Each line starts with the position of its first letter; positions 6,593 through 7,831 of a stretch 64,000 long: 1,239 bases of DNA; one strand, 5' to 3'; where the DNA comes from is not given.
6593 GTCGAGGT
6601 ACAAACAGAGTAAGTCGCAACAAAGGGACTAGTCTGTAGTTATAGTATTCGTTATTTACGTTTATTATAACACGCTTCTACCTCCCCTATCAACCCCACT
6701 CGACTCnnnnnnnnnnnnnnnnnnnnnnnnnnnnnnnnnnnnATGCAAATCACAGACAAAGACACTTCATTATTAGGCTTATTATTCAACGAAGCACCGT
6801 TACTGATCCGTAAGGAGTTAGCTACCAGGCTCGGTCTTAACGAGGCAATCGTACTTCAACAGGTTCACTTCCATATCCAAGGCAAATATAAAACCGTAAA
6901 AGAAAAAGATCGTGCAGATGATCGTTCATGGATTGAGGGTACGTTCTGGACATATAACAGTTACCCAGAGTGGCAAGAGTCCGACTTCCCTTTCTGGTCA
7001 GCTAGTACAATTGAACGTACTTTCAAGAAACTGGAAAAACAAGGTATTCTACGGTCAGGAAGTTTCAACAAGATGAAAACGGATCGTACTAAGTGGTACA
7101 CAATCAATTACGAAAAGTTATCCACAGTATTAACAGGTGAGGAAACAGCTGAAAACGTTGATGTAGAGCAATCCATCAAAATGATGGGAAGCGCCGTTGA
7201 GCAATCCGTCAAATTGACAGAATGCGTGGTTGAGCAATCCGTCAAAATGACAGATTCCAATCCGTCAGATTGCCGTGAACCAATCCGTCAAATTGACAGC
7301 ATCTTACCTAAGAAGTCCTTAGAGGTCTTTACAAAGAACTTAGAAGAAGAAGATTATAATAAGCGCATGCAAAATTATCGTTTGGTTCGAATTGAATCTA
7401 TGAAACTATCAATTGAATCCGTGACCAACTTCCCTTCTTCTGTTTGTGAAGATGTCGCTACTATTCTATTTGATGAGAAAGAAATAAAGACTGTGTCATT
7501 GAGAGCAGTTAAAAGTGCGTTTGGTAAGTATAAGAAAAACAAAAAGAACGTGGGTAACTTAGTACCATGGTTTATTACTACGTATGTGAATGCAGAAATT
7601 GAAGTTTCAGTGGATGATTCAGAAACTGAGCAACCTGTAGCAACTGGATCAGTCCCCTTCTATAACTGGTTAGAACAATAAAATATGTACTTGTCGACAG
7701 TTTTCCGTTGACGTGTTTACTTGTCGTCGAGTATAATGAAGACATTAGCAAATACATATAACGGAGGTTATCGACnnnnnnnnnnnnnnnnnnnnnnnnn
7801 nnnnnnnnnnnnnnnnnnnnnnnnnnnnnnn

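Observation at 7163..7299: Iteron-type origin embedded in the replication initiator gene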

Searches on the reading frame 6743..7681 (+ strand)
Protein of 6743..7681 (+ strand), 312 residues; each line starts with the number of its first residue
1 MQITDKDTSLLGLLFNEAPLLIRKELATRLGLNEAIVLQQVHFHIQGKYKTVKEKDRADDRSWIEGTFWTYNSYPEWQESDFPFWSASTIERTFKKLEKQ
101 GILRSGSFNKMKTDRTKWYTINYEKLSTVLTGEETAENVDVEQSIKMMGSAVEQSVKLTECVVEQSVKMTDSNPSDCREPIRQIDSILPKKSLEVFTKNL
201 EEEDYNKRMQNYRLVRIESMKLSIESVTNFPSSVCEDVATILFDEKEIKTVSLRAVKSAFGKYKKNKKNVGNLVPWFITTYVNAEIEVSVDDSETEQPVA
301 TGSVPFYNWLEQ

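Call 4: search_protein_families(library=pfam, proteins=[window:6743-7681:+], max_evalue=0.1)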
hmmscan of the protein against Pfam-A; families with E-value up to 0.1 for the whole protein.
window:6743-7681:+ (312 aa): 3 families
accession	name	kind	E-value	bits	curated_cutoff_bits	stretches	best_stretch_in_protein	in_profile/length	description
PF13340.11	DUF4096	-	0.027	15.2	34.3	1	54-104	23-73/76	Putative transposase of IS4/5 family (DUF4096)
PF12295.13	Symplekin_C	-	0.068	13.6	25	0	209-279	68-139/182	Symplekin tight junction protein C terminal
PF24894.1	Hexapep_GlmU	-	0.096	13.2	23.3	0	131-171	39-79/104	GlmU-like, C-terminal hexapeptide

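Call 5: search_protein_families(library=phrogs, proteins=[window:6743-7681:+], max_evalue=0.01)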
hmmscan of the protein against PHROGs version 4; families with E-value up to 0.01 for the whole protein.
window:6743-7681:+ (312 aa): 8 families
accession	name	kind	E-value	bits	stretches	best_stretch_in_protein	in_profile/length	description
phrog_6493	-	DNA, RNA and nucleotide metabolism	9.1e-34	118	1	13-192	5-161/261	DnaD-like helicase loader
phrog_11233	-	DNA, RNA and nucleotide metabolism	1.4e-24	88.1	1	22-145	6-120/297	replication initiation protein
phrog_428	-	DNA, RNA and nucleotide metabolism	1.3e-14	55.2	1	15-164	86-198/455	replication initiation protein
phrog_678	-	DNA, RNA and nucleotide metabolism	3.3e-11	44.4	1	27-180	72-196/346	replication initiation O-like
phrog_270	-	DNA, RNA and nucleotide metabolism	3.9e-05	24.2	1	56-175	58-164/383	replication initiation protein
phrog_391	-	DNA, RNA and nucleotide metabolism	0.00021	22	1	80-131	44-98/298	replication initiation O-like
phrog_30562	-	unknown function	0.0019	19.5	1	20-124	8-104/105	-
phrog_22444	-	unknown function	0.0043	17.4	1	68-128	82-144/352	-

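Call 12: find_homologous_proteins(query=window:6743-7681:+)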
Query window:6743-7681:+ (312 aa): 814 proteins with E <= 0.001 among 2072 candidates; the best 120 are listed.
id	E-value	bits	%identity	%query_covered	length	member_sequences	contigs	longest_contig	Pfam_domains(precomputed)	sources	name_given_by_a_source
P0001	5.6e-203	691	100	100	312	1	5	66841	-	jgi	jgi:hypothetical protein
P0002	1.5e-94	335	79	63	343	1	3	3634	-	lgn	-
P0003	2.1e-52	196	37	96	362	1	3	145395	-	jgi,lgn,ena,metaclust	metaclust:\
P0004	3.4e-48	183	36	99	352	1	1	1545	-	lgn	-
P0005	1.1e-45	174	46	60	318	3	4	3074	-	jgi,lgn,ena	-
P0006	5.8e-45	172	35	99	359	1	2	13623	-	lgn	-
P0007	2.9e-44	170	35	96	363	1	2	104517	-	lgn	-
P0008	4.4e-44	169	50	54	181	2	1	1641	-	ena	-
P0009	9.9e-44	168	48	60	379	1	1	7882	-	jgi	jgi:hypothetical protein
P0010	1.1e-42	165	35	98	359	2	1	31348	-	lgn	-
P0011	4.2e-41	159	43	60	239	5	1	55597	-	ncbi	ncbi:hypothetical protein ACS2B0_27100, partial [Bacillus cereus group sp. BceL289]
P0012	1.3e-38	151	39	41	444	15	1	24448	-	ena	-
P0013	3.8e-38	150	41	37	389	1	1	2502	-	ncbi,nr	ncbi:MAG TPA: hypothetical protein VFW96_25300, partial [Thermomicrobiales bacterium]|nr:hypothetica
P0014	1.4e-37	148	45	59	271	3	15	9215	-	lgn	-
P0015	1.5e-37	148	45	59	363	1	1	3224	-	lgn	-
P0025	1.7e-29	121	41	60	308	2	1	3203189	PF07261.17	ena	-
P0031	4.7e-29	120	49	42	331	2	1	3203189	PF07261.17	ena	-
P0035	9.9e-29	119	52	37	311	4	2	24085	PF07261.17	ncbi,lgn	-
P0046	5.8e-28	116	50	38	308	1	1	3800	PF07261.17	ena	-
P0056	1.4e-27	115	40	55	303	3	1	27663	PF07261.17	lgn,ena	-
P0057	1.7e-27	115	49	40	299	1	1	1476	PF07261.17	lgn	-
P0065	2.6e-27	114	49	38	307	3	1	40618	PF07261.17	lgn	-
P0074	4.4e-27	113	41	55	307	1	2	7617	PF07261.17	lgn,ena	-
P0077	6.7e-27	113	49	40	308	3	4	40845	PF07261.17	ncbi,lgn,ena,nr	nr:DnaD domain protein [uncultured Cellulosilyticum sp.]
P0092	1.1e-26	112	45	41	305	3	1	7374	PF07261.17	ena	-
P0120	7.5e-26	109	49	38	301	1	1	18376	PF07261.17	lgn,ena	-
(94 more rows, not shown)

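Call 13: find_related_loci(query=window:6743-7681:+, collection=viral_contigs, flank=3000)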
Query window:6743-7681:+ (312 aa) in viral_contigs; peptide patterns used: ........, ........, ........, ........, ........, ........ (x = any residue, [..] = any of these).
90 stretches matched a pattern; 17 encode a relative of the query (tblastn E <= 1e-3); 17 distinct loci.
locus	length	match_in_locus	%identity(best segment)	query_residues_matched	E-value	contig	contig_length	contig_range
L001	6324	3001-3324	50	13-129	1e-31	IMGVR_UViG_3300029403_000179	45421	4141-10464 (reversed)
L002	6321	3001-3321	44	14-128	2e-28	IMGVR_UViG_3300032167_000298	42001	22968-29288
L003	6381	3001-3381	42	9-144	3e-26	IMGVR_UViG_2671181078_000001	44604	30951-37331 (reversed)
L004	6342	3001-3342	43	14-144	2e-26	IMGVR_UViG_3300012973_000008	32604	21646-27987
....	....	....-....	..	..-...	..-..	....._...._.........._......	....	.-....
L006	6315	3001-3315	46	13-130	9e-26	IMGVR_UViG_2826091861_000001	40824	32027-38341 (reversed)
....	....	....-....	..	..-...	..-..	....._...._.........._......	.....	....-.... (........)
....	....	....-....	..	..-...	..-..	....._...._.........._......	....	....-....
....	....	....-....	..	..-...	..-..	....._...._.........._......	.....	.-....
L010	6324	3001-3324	41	14-134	2e-25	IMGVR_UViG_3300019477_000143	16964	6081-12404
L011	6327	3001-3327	41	6-127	3e-24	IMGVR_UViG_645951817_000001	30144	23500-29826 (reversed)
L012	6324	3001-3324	42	7-127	8e-25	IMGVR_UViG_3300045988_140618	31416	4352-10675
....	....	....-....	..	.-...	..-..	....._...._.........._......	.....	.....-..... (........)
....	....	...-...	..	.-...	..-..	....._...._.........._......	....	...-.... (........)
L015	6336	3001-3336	39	13-129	3e-20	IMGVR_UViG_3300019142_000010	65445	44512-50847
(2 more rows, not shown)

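Call 15: find_encoding_contigs(protein=P0001, flank=3000, max_places=5)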
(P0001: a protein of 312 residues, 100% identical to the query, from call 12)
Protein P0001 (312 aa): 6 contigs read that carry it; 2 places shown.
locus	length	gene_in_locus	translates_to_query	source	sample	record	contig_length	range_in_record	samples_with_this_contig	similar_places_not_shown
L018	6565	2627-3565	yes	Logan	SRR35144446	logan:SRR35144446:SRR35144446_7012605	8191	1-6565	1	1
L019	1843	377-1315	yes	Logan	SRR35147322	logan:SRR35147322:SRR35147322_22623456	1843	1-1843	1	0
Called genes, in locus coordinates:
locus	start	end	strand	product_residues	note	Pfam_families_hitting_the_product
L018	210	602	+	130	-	PF13560:HTH_31, PF12844:HTH_19, PF01381:HTH_3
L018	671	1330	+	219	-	-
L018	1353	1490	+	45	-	-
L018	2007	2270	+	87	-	-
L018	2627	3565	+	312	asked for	-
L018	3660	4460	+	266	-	PF00239:Resolvase, PF07508:Recombinase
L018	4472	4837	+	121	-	-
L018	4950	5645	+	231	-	-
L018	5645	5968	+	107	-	-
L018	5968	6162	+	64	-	-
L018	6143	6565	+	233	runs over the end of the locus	PF01695:IstB_IS21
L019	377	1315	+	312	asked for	-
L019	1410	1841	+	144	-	?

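Call 16: find_encoding_contigs(protein=P0002, flank=3000, max_places=3)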
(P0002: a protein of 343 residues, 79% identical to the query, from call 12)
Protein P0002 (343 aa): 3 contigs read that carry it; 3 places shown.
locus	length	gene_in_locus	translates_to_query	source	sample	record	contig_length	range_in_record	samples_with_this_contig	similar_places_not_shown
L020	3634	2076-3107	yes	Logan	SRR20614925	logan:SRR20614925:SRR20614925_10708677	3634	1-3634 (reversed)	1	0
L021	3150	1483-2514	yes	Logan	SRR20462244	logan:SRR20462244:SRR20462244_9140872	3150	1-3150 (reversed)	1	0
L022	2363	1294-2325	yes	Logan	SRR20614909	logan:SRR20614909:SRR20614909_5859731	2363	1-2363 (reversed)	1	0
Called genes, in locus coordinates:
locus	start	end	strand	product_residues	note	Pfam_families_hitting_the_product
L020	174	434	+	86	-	-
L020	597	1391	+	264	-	PF01656:CbiA, PF09140:MipZ (faint), PF10609:ParA (weak), PF13614:AAA_31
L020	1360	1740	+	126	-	-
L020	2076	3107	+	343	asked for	-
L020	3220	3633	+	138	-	?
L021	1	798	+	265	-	?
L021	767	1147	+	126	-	-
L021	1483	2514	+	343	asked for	-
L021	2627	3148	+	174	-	?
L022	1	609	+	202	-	?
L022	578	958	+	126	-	-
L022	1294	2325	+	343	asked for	-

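Call 17: find_encoding_contigs(protein=P0003, flank=6000, max_places=2)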
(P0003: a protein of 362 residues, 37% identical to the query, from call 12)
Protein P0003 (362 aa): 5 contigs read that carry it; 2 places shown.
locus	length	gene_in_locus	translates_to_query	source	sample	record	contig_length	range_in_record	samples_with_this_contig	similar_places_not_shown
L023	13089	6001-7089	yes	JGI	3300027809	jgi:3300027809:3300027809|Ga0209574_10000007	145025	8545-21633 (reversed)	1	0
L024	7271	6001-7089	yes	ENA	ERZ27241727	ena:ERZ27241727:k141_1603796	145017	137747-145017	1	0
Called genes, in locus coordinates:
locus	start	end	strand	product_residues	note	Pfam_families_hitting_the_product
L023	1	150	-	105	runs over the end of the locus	-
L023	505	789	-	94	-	-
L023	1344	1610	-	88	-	PF00216:Bac_DNA_binding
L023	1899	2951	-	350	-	-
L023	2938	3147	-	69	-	-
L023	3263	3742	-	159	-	-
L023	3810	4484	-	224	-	-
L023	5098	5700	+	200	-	PF01476:LysM, PF07486:Hydrolase_2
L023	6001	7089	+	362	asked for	-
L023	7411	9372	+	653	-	PF00270:DEAD (faint), PF00580:UvrD-helicase, PF01443:Viral_helicase1 (faint), PF13245:AAA_19, PF13361:UvrD_C, PF13538:UvrD_C_2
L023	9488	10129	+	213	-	-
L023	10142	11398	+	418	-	-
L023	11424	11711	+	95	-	-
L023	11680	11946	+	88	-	-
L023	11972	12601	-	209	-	PF13411:MerR_1 (weak)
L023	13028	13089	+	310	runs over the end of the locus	PF17989:ALP_N, PF21522:MreB-like_C (faint)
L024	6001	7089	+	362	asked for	-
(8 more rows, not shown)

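Call 19: find_encoding_contigs(protein=P0010, flank=5000, max_places=1)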
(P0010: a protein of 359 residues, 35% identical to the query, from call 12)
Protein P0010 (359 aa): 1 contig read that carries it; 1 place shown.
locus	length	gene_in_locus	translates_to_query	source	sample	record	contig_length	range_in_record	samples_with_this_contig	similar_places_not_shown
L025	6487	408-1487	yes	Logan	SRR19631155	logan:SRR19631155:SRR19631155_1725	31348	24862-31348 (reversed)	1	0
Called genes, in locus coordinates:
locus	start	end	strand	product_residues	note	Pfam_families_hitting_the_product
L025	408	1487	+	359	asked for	-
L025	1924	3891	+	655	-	PF00580:UvrD-helicase, PF01443:Viral_helicase1 (faint), PF13245:AAA_19, PF13361:UvrD_C, PF13538:UvrD_C_2 (weak)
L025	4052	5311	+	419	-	-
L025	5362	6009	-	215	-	PF13411:MerR_1 (weak)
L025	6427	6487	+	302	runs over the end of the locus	PF17989:ALP_N, PF21522:MreB-like_C (weak)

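Call 20: find_encoding_contigs(protein=P0006, flank=5000, max_places=1)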
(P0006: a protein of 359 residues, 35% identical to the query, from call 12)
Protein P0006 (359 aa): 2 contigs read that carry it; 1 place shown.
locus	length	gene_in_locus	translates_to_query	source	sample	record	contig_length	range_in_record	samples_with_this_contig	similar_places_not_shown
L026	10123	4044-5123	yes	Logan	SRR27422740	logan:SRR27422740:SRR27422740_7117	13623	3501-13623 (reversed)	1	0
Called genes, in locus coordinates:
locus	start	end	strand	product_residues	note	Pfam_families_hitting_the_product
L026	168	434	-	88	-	PF00216:Bac_DNA_binding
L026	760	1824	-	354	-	PF00196:GerE (weak)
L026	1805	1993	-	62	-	-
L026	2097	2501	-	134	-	-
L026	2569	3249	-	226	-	PF13730:HTH_36 (faint)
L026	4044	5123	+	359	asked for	-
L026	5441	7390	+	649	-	PF00270:DEAD (faint), PF00580:UvrD-helicase, PF01443:Viral_helicase1 (faint), PF13245:AAA_19, PF13361:UvrD_C, PF13538:UvrD_C_2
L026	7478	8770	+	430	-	-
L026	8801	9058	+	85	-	-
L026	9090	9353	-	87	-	-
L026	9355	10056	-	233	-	PF13411:MerR_1 (weak)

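Call 21: find_encoding_contigs(protein=P0009, flank=5000, max_places=1)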
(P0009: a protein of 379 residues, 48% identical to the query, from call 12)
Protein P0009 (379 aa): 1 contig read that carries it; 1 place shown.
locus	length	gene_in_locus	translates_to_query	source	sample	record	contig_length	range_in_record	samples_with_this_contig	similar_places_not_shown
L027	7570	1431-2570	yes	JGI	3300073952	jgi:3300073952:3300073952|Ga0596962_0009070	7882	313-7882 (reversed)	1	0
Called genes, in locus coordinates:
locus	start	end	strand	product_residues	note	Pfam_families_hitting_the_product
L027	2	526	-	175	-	?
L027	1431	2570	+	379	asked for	-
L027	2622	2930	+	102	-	-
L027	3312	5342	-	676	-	PF26965:MimR_N, PF00158:Sigma54_activat, PF14532:Sigma54_activ_2, PF07724:AAA_2 (weak), PF07728:AAA_5 (weak), PF25601:AAA_lid_14, PF02954:HTH_8, PF13556:HTH_30 (weak)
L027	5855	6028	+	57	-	-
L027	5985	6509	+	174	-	PF12973:Cupin_7, PF07883:Cupin_2 (weak)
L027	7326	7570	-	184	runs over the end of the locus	?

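Call 24: search_dna_similar(query=window:6743-7681:+, collection=plasmids, mode=protein, max_rows=25)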
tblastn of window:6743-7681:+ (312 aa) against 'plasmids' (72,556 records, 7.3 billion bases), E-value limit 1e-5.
Records with a match: 78; places in all: 85; records where one place covers at least 80% of the query: 0.
Best place of each record, by identity: <60% 78.
By first word of the organism name: Bacillus 22; Clostridium 8; Levilactobacillus 7; Ligilactobacillus 5; Escherichia 5; Lactobacillus 5; Lysinibacillus 2; Streptococcus 2; Staphylococcus 2; Klebsiella 2; and 15 more.
By predicted mobility (MOB-suite, as given by PLSDB): non-mobilizable 70; mobilizable 5; conjugative 3.
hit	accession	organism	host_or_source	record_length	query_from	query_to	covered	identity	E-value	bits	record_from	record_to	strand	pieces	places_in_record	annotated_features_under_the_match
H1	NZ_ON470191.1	Bacillus thuringiensis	-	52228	1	236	76%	30.7%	2e-20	99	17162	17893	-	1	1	DnaD domain protein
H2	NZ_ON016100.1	Bacillus thuringiensis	-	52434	1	236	76%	30.7%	2e-20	99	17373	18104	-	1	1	DnaD domain protein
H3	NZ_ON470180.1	Bacillus thuringiensis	-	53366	1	236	76%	30.7%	2e-20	99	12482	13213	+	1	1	DnaD domain protein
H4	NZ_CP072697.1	Bacillus thuringiensis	whole organism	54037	1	236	76%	30.7%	2e-20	99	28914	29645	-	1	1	DnaD domain protein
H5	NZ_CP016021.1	Bacillus weihaiensis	single cell,marine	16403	9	205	63%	34.3%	3e-24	110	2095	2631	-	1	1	hypothetical protein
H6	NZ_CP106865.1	Lysinibacillus capsici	water,water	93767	10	167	51%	39.9%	1e-17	116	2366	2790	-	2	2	hypothetical protein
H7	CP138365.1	Streptococcus agalactiae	Homo sapiens,cell culture,urine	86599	14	182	54%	36.8%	6e-25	112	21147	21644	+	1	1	DUF6017 domain-containing protein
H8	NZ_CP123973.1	Ligilactobacillus salivarius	pure culture,pig intestine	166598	9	168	51%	38.4%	1e-19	97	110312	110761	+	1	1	conserved phage C-terminal domain-containing protein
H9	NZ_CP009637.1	Bacillus cereus 03BB108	Dust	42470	1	135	43%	44.4%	1e-25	114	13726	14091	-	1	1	hypothetical protein (x2)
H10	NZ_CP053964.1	Bacillus cereus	-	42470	1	135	43%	44.4%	1e-25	114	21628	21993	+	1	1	hypothetical protein (x2)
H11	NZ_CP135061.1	Bacillus cereus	Plant,cell culture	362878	12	187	56%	33.7%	8e-22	103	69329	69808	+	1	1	conserved phage C-terminal domain-containing protein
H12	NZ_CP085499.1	Bacillus cereus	coffee,cell culture,root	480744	12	187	56%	33.7%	8e-22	102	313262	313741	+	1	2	conserved phage C-terminal domain-containing protein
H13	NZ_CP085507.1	Bacillus cereus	soil sample,soil from tomato plant roots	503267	12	187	56%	33.7%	8e-22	102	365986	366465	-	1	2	conserved phage C-terminal domain-containing protein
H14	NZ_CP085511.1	Bacillus cereus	soil sample,soil from tomato plant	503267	12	187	56%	33.7%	8e-22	102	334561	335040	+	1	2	conserved phage C-terminal domain-containing protein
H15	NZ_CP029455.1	Bacillus cereus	Chives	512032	12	187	56%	33.7%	8e-22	102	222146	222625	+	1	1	conserved phage C-terminal domain-containing protein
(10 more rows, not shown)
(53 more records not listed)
